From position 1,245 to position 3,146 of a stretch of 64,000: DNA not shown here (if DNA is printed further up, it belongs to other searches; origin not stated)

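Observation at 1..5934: Five-gene translationally coupled glycosylation operon with tandem GT-C (PMT/ArnT-like) transferases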

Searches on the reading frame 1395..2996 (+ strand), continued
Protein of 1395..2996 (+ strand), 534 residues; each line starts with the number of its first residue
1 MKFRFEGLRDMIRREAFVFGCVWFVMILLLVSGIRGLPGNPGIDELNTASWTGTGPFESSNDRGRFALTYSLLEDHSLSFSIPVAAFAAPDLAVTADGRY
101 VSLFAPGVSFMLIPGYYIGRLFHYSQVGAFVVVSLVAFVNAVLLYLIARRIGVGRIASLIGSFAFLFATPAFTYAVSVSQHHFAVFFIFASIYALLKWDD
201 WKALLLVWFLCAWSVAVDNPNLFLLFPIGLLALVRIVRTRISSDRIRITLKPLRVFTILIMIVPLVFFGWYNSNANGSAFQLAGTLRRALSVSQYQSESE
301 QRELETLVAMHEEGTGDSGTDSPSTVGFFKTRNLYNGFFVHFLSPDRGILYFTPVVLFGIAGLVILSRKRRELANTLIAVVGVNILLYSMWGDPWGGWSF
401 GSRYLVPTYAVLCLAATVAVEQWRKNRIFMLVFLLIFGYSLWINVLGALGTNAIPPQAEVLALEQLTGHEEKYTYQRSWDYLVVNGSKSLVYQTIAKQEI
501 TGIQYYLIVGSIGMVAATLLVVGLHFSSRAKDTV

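Call 55: search_protein_families(library=ncbifam, proteins=[L086:1221-5972:+, L086:5989-6933:+, L086:6963-8090:+, L086:8080-9186:+], max_evalue=0.00001)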
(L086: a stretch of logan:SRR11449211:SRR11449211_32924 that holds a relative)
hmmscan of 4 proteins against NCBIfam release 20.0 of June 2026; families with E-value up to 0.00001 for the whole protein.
L086:1221-5972:+ (1584 aa): 51 families (the best 25 are shown)
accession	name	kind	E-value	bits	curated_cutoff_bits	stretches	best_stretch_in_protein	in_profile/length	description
TIGR03449.1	mycothiol_MshA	equivalog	2.3e-37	128.9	462.5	1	1385-1580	186-398/406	D-inositol-3-phosphate glycosyltransferase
NF041876.1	EPS_EpsE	equivalog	2e-29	103.1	400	1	1403-1573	208-384/389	exopolysaccharide biosynthesis GT4 family glycosyltransferase EpsE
TIGR03937.1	PgaC_IcaA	equivalog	5e-27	94.9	422.3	2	2-112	45-152/407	poly-beta-1,6-N-acetyl-D-glucosamine synthase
NF007986.1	PRK10714.1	equivalog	1.3e-26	93.4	529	1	2-213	6-214/316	undecaprenyl-phosphate 4-deoxy-4-formamido-L-arabinose transferase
TIGR03999.1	thiol_BshA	equivalog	1.1e-25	90.3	273.7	1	1408-1573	198-361/375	N-acetyl-alpha-D-glucosaminyl L-malate synthase BshA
NF038229.1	Glyco4_Geo_Pelo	equivalog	1.1e-24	87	400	1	1388-1581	134-332/338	GPMC system family 4 glycosyltransferase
NF041010.1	glycosy_Agl16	equivalog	3.2e-24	85.5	575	1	1349-1573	122-339/352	glycosylation protein Agl16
TIGR03088.1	stp2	hypoth_equivalog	1.7e-23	83.3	409.05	1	1406-1579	191-367/374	TIGR03088 family PEP-CTERM/XrtA system glycosyltransferase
NF047588.1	GlcsyltransPgfSStrep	equivalog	8.2e-23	81.1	500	1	4-165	3-165/308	glycosyltransferase PgfS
NF050056.1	ProtGlycPglH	equivalog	1e-21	77.4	600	1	1406-1583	176-351/354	GalNAc-alpha-(1->4)-GalNAc-alpha-(1->3)-diNAcBac-PP-undecaprenol alpha-1,4-N-acetyl-D-galactosaminyltransferase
TIGR04157.1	glyco_rSAM_CFB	subfamily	1.2e-21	77.2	400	1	1407-1544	225-359/406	TIGR04157 family glycosyltransferase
NF038295.1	EPS_HpsP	equivalog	4.5e-20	72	550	1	1406-1573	204-375/388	hormogonium polysaccharide biosynthesis glycosyltransferase HpsP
TIGR03030.1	CelA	equivalog_domain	5.1e-20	71.1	699.1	1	338-588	122-387/714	UDP-forming cellulose synthase catalytic subunit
TIGR04063.1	stp3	hypoth_equivalog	2.2e-19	69.6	442.05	1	1409-1577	213-387/397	TIGR04063 family PEP-CTERM/XrtA system glycosyltransferase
TIGR02149.1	glgA_Coryne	subfamily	4.1e-19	69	302.4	1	1366-1574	147-379/391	glycogen synthase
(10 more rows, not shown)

L086:5989-6933:+ (315 aa): 13 families
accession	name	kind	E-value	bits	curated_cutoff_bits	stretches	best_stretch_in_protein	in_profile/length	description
TIGR03937.1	PgaC_IcaA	equivalog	1.1e-13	51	422.3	1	6-135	37-164/407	poly-beta-1,6-N-acetyl-D-glucosamine synthase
TIGR03472.1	HpnI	equivalog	2.1e-11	43.3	310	1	9-132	36-161/373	bacteriohopanetetrol glucosamine biosynthesis glycosyltransferase HpnI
NF047588.1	GlcsyltransPgfSStrep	equivalog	1.6e-10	40.7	500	1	14-126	1-114/308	glycosyltransferase PgfS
TIGR03965.1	mycofact_glyco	equivalog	4.1e-10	39.1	280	1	8-136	68-193/467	mycofactocin biosynthesis glycosyltransferase MftF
NF010496.0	PRK13915.1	equivalog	1.8e-09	37.1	262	1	9-133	26-154/307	glucosyl-3-phosphoglycerate synthase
NF041865.1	EpsU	equivalog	4.6e-08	32.5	700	1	14-121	39-146/394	exopolysaccharide biosynthesis GT2 family glycosyltransferase EpsU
TIGR03469.1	HpnB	hypoth_equivalog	4.4e-07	29.2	379.25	1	14-154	44-190/386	hopene-associated glycosyltransferase HpnB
NF041875.1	EPS_EpsD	equivalog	6.5e-07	29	370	0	17-125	2-107/325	exopolysaccharide biosynthesis glycosyltransferase EpsD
NF045692.1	OglycostaseCruG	equivalog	8.3e-07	28.3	600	1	11-133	38-163/386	2'-O-glycosyltransferase CruG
NF007986.1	PRK10714.1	equivalog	9.9e-07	28.1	529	1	11-134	3-129/316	undecaprenyl-phosphate 4-deoxy-4-formamido-L-arabinose transferase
NF007482.0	PRK10073.1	equivalog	2.1e-06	27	423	1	16-134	8-122/334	glycosyltransferase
TIGR04242.1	nodulat_NodC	equivalog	3.2e-06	26.4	550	1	9-133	43-167/395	chitooligosaccharide synthase NodC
TIGR04182.1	glyco_TIGR04182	equivalog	6.2e-06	25.8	325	1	16-129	2-104/293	S-layer glycoprotein N-glycosyltransferase AglJ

L086:6963-8090:+ (376 aa): 0 families

L086:8080-9186:+ (369 aa): 19 families
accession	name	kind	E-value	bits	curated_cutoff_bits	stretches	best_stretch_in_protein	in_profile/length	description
TIGR03449.1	mycothiol_MshA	equivalog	1.5e-18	66.9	462.5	1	149-357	178-395/406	D-inositol-3-phosphate glycosyltransferase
NF038295.1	EPS_HpsP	equivalog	7.6e-18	64.7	550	1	171-360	179-382/388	hormogonium polysaccharide biosynthesis glycosyltransferase HpsP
TIGR04047.1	MSMEG_0565_glyc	hypoth_equivalog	1.5e-16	60.5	259.85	1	148-359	140-368/373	MSMEG_0565 family glycosyltransferase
NF046085.1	XrtY_assoc_Gly1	equivalog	1.1e-14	54.1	400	1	158-360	172-379/387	XrtY-associated glycosyltransferase XYAG1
NF041876.1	EPS_EpsE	equivalog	1.5e-13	50.8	400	1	155-347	174-377/389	exopolysaccharide biosynthesis GT4 family glycosyltransferase EpsE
TIGR03999.1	thiol_BshA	equivalog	2e-13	50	273.7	1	207-359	216-367/375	N-acetyl-alpha-D-glucosaminyl L-malate synthase BshA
NF041010.1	glycosy_Agl16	equivalog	6.7e-12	44.9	575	1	160-357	148-343/352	glycosylation protein Agl16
TIGR03088.1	stp2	hypoth_equivalog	6.8e-11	41.8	409.05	1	219-359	228-367/374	TIGR03088 family PEP-CTERM/XrtA system glycosyltransferase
TIGR04157.1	glyco_rSAM_CFB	subfamily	1.1e-10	41.1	400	1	190-298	228-331/406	TIGR04157 family glycosyltransferase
TIGR02149.1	glgA_Coryne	subfamily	2.6e-10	40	302.4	1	191-359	206-384/391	glycogen synthase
NF007396.0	PRK09922.1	equivalog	5.6e-09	35.3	385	1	168-299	158-291/361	lipopolysaccharide 1,6-galactosyltransferase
NF038229.1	Glyco4_Geo_Pelo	equivalog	6.2e-09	35.3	400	1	120-348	83-318/338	GPMC system family 4 glycosyltransferase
NF012028.0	PRK15484.1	subfamily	1.3e-08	34.4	618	1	161-358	154-371/380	lipopolysaccharide N-acetylglucosaminyltransferase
NF047881.1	glyco_SdgB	exception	1.6e-07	30.4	800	1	229-301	359-429/496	serine-aspartate repeat adhesin O-glycosyltransferase SdgB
NF053787.1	GlcN_PG_synth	equivalog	2.9e-07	29.7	480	1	273-363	267-357/361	N-acetylglucosaminyl phosphatidylglycerol synthase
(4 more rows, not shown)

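Call 58: search_protein_families(library=pfam, alignment_id=A1, max_evalue=0.1)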
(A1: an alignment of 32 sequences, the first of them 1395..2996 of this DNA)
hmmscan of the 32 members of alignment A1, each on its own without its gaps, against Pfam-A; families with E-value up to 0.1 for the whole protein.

A. member 1, window:1395-2996:+ (534 aa): 1 family
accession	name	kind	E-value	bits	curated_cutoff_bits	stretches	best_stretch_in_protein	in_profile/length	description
PF02366.24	PMT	-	0.00093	19.3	22.7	1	138-269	94-231/245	Dolichyl-phosphate-mannose-protein mannosyltransferase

B. families by the number of members that match (of 32 scanned): 3 families
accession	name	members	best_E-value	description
PF02366.24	PMT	1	0.00093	Dolichyl-phosphate-mannose-protein mannosyltransferase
PF16492.10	Cadherin_C_2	1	0.0066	Cadherin cytoplasmic C-terminal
PF13567.11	DUF4131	1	0.011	Domain of unknown function (DUF4131)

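Call 61: search_protein_families(library=pfam, proteins=[L086:3480-4880:+, L086:1221-2240:+, L086:2241-3479:+], max_evalue=1)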
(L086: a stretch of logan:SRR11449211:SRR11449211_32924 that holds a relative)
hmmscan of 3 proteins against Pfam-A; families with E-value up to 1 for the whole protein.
L086:3480-4880:+ (467 aa): 1 family
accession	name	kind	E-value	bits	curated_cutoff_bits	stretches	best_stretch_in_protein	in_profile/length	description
PF13440.11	Polysacc_synt_3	-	5.3e-05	23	23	1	59-354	2-287/293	Polysaccharide biosynthesis protein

L086:1221-2240:+ (340 aa): 5 families
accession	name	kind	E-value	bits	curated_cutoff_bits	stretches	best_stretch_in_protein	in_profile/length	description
PF00535.33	Glycos_transf_2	-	8.3e-31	107.6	23.3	1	5-135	1-129/168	Glycosyl transferase family 2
PF13641.12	Glyco_tranf_2_3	-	1.6e-10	41.9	27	1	3-126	2-129/230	Glycosyltransferase like family 2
PF10111.15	Glyco_tranf_2_2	-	0.00014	21.9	27.3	1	5-109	1-105/276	Glycosyltransferase like family 2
PF13506.12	Glyco_transf_21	-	0.00057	19.8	21.7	1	66-137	11-84/174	Glycosyl transferase family 21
PF13704.12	Glyco_tranf_2_4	-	0.018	15.9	27.5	1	34-95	19-81/98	Glycosyl transferase family 2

L086:2241-3479:+ (413 aa): 4 families
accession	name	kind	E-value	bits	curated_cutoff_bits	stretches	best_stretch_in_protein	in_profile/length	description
PF13641.12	Glyco_tranf_2_3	-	6.5e-23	82.4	27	1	7-235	1-230/230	Glycosyltransferase like family 2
PF13632.12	Glyco_trans_2_3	-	6.4e-20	72.2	27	1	93-290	1-194/198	Glycosyl transferase family group 2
PF00535.33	Glycos_transf_2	-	6.7e-10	39.6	23.3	1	10-134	1-122/168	Glycosyl transferase family 2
PF13506.12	Glyco_transf_21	-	0.021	14.7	21.7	1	69-233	7-173/174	Glycosyl transferase family 21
